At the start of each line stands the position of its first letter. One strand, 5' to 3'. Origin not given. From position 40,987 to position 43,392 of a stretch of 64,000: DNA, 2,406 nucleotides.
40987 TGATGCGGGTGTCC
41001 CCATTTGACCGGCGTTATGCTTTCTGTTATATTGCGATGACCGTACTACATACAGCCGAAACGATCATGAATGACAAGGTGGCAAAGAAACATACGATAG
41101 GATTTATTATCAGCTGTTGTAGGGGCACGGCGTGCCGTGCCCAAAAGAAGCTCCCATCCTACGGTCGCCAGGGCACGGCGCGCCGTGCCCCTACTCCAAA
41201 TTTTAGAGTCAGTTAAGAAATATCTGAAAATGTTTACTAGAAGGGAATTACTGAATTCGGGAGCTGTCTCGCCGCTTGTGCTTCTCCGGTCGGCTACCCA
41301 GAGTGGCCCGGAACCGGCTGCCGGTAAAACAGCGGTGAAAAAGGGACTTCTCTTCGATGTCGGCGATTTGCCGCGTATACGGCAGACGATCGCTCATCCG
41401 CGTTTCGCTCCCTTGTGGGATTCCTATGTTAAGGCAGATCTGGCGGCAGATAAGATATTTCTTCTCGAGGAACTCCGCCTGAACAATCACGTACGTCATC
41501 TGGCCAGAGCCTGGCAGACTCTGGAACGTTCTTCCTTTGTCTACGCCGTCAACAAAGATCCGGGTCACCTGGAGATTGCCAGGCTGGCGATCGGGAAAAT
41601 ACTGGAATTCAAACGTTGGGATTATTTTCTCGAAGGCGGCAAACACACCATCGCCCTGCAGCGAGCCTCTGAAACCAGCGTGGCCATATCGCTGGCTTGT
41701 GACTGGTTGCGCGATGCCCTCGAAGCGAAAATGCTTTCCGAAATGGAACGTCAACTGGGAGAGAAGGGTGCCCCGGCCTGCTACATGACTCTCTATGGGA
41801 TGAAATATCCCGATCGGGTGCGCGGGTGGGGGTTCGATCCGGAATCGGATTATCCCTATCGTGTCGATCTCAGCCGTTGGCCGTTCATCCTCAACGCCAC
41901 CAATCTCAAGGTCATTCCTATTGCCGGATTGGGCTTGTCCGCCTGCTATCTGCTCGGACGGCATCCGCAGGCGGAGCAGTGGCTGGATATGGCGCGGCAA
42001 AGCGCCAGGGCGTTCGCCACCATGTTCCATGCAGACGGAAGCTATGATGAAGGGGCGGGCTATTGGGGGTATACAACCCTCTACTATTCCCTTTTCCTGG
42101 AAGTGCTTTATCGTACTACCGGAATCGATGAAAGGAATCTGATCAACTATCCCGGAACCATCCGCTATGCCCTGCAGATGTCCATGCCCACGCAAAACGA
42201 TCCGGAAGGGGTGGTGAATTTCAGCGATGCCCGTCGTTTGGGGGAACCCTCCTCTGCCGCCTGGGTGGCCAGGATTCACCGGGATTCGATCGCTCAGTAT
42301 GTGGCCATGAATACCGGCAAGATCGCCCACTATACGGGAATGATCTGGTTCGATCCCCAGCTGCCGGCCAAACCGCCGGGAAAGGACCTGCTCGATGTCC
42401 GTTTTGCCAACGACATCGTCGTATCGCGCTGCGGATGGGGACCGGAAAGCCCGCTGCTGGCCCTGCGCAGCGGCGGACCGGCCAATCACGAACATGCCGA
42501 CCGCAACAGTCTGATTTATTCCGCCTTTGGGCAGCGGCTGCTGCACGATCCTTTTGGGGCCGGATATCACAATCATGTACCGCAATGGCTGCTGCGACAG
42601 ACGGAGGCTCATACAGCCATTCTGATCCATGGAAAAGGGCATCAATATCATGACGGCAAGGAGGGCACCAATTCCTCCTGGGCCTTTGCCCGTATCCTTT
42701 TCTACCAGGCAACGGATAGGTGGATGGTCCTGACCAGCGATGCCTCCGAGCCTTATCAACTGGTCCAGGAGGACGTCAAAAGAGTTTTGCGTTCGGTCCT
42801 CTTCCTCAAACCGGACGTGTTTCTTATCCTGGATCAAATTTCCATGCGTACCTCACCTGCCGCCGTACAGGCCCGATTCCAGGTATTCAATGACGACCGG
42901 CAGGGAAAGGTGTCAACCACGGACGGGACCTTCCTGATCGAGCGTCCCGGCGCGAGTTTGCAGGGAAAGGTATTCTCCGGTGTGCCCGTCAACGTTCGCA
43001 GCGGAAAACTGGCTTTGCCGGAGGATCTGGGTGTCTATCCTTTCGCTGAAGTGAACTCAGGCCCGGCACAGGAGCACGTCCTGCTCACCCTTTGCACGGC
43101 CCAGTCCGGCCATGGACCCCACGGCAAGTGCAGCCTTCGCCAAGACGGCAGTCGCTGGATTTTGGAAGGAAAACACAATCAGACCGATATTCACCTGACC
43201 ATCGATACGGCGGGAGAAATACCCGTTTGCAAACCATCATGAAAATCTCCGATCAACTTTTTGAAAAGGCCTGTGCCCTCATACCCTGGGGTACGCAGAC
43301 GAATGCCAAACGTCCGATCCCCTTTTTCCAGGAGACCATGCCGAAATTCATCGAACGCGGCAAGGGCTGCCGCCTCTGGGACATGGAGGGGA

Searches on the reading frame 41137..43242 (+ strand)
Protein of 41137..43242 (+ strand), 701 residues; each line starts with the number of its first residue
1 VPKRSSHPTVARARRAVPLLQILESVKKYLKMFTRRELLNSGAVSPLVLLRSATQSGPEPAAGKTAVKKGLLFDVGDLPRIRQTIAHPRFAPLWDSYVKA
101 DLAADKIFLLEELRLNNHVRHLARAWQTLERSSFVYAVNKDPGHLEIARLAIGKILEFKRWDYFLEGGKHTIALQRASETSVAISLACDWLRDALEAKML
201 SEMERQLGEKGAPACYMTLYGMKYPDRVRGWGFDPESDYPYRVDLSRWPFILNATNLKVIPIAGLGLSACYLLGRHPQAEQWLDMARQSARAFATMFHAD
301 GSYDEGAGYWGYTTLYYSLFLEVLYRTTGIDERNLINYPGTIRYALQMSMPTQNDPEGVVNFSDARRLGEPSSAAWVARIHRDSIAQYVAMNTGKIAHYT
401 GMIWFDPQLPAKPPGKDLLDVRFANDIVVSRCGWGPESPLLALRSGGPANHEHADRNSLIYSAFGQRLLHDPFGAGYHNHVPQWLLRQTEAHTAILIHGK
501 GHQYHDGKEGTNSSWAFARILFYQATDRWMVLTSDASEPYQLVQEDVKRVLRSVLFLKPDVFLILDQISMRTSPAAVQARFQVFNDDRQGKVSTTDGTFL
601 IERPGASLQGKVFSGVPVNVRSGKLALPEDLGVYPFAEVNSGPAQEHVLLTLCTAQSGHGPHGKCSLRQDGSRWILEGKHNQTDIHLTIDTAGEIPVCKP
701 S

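Call 93: search_protein_families(library=pfam, proteins=[window:41137-43242:+], max_evalue=0.00001)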
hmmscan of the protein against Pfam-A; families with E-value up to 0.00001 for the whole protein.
window:41137-43242:+ (701 aa): 1 family
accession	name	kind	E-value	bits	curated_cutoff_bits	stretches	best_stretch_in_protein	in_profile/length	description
PF07940.18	Hepar_II_III_C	-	2e-07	31.2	24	1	449-586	37-168/237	Heparinase II/III-like, C-terminal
